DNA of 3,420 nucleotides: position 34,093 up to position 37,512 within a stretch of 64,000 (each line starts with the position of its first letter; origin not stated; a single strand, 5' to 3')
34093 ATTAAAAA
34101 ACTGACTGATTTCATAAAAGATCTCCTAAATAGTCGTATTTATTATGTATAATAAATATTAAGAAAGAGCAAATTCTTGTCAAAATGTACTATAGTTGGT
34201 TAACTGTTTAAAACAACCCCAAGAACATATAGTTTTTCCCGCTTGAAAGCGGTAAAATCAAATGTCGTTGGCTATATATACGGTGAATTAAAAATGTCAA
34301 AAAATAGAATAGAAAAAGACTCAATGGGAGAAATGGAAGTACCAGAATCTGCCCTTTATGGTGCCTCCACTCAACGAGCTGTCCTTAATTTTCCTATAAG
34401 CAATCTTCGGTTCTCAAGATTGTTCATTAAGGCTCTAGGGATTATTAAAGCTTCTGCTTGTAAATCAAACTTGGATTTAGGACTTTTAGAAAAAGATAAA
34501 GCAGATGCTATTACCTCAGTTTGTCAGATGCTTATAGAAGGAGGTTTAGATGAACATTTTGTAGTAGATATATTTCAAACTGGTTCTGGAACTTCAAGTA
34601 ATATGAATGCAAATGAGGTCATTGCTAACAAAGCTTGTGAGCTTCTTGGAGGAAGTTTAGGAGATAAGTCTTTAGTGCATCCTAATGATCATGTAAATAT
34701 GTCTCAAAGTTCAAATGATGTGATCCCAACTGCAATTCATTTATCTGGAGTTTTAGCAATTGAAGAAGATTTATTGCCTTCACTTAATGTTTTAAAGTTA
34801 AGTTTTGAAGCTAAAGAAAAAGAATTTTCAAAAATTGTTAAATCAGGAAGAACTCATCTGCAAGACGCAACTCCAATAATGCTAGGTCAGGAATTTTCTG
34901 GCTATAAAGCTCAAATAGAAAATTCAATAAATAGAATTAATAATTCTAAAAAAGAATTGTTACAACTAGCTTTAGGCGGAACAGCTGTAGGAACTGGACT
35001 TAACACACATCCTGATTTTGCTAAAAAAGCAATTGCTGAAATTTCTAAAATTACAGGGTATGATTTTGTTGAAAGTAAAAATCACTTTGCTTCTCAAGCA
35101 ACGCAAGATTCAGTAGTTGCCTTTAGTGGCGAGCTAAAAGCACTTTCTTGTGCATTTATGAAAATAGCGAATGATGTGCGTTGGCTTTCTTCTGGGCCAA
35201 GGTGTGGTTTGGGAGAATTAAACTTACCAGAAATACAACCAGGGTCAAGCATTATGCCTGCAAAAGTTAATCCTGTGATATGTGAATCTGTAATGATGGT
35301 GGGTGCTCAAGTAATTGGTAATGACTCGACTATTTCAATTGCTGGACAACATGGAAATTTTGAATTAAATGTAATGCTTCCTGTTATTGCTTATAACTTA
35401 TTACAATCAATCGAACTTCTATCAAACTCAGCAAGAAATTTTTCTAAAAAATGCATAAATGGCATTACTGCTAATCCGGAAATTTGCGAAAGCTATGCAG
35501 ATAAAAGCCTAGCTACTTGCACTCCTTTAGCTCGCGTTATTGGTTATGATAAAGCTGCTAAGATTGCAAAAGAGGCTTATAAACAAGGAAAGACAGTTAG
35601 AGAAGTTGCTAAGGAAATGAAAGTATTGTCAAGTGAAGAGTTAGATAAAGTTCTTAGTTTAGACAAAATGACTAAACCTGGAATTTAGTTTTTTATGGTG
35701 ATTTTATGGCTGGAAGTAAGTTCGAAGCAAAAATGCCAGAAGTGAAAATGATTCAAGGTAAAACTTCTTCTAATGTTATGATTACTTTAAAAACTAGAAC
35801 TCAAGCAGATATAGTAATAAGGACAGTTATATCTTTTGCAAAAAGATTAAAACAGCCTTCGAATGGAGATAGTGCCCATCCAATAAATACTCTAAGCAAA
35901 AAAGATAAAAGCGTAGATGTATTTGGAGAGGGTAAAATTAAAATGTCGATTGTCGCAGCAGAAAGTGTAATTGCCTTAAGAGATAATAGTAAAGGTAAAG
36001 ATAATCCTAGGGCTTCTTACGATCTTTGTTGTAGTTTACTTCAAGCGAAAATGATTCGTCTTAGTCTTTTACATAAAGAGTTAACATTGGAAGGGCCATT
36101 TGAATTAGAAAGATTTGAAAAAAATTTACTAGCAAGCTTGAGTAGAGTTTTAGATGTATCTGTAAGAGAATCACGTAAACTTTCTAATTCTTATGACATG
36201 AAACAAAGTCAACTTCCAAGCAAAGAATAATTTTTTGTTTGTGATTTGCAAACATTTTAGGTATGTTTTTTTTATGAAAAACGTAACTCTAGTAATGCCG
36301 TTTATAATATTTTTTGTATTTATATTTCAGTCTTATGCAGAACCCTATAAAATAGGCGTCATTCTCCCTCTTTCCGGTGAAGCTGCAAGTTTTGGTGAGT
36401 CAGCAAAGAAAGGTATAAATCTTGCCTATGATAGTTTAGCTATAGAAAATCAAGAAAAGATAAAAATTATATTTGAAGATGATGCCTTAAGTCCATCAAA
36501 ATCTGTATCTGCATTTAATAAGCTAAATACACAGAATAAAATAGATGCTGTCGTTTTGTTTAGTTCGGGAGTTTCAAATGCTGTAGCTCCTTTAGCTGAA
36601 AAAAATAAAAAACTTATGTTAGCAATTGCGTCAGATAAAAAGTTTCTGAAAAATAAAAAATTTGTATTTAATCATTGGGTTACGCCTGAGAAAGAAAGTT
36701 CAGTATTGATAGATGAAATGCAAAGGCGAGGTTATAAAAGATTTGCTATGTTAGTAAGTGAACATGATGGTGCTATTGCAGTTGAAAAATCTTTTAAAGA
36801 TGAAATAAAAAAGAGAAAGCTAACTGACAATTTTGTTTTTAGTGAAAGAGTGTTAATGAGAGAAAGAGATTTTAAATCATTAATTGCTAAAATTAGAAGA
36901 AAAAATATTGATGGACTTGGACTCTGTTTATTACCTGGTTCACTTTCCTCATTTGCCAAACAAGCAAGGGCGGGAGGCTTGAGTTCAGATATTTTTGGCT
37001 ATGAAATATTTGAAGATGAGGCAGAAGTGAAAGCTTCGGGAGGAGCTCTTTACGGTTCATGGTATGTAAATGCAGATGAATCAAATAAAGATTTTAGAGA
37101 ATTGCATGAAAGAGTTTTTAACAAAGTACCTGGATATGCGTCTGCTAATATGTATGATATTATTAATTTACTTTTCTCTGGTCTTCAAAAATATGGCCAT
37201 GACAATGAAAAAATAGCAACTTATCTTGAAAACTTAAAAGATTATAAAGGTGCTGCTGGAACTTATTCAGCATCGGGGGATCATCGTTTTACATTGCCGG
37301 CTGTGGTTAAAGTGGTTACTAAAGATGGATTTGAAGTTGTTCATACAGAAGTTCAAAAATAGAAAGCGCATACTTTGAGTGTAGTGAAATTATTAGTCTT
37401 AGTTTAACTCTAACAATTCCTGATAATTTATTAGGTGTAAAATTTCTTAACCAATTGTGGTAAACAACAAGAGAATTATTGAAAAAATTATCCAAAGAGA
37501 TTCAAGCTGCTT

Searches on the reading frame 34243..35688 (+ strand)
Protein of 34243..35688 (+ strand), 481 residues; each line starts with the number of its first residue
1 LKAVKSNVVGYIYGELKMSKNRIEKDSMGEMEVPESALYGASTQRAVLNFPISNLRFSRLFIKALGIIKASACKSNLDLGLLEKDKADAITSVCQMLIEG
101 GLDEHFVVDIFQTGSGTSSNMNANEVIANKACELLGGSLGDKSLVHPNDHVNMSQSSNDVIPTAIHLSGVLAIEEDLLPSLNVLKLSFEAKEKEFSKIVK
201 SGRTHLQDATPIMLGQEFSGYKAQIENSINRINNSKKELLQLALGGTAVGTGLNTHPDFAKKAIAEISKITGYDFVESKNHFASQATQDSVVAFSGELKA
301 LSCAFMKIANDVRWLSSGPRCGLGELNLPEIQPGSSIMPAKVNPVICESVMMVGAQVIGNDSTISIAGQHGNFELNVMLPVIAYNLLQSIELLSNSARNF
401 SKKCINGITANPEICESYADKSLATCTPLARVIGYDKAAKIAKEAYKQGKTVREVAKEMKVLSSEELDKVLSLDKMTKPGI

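Call 24: search_protein_families(library=pfam, proteins=[window:34243-35688:+], max_evalue=0.00001)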
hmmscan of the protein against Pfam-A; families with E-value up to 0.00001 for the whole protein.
window:34243-35688:+ (481 aa): 2 families
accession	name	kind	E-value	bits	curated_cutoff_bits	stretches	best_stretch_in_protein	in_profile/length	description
PF00206.25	Lyase_1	-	3.1e-96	322.9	27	1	29-359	1-312/312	Lyase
PF10415.14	FumaraseC_C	-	7.5e-22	78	32.5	1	427-478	3-54/54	Fumarase C C-terminus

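Call 66: find_homologous_proteins(query=window:34243-35688:+, max_evalue=1e-50)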
Query window:34243-35688:+ (481 aa): 8000 proteins with E <= 1e-50 among 8000 candidates; the best 120 are listed.
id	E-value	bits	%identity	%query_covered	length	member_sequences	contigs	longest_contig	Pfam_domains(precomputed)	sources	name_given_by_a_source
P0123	0.0e+0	1010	100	96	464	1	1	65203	PF10415.15,PF00206.26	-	-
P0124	4.7e-206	704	68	96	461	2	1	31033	PF10415.15,PF00206.26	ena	-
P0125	1.6e-205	702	68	95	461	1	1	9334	PF10415.15,PF00206.26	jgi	jgi:fumarate hydratase class II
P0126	2.6e-205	701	68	96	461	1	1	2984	PF10415.15,PF00206.26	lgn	-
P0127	3.3e-205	701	70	96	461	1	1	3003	PF10415.15,PF00206.26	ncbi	-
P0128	4.6e-205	700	70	96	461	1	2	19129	PF10415.15,PF00206.26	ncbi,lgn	-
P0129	1.2e-204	699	68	96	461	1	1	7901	PF10415.15,PF00206.26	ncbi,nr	ncbi:MAG: aspartate ammonia-lyase [Proteobacteria bacterium]|nr:MAG: aspartate ammonia-lyase [Pseudo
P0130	3.4e-204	697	69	96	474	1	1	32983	PF10415.15,PF00206.26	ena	-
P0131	3.6e-204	697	68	96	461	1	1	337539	PF10415.15,PF00206.26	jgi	-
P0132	3.6e-204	697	67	96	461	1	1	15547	PF10415.15,PF00206.26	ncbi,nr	ncbi:MAG: class II fumarate hydratase [Bdellovibrionales bacterium]|nr:class II fumarate hydratase [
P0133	2.1e-203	695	68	96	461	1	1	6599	PF10415.15,PF00206.26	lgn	-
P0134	2.2e-203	695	69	96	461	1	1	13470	PF10415.15,PF00206.26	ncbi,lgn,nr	ncbi:MAG: class II fumarate hydratase [Bdellovibrionales bacterium]|nr:class II fumarate hydratase [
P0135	1.9e-202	692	68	96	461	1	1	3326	PF10415.15,PF00206.26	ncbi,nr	ncbi:class II fumarate hydratase [Oligoflexia bacterium]|nr:class II fumarate hydratase [Oligoflexia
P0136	2.3e-202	691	68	96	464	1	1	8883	PF10415.15,PF00206.26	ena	-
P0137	3.1e-202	691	68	96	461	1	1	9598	PF10415.15,PF00206.26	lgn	-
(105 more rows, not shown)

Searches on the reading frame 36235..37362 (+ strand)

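Call 24: search_protein_families(library=pfam, proteins=[window:36235-37362:+], max_evalue=0.00001)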
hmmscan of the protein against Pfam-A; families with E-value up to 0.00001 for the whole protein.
window:36235-37362:+ (375 aa): 3 families
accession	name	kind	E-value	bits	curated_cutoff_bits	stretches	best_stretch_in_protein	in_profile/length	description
PF13458.12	Peripla_BP_6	-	2.3e-43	149.6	31.7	1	37-363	1-340/343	Periplasmic binding protein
PF01094.35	ANF_receptor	-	3.4e-12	46.5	25.4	1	69-322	18-295/353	Receptor family ligand binding region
PF13433.12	Peripla_BP_5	-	6.5e-06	25.9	27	1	39-330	2-305/363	Periplasmic binding protein domain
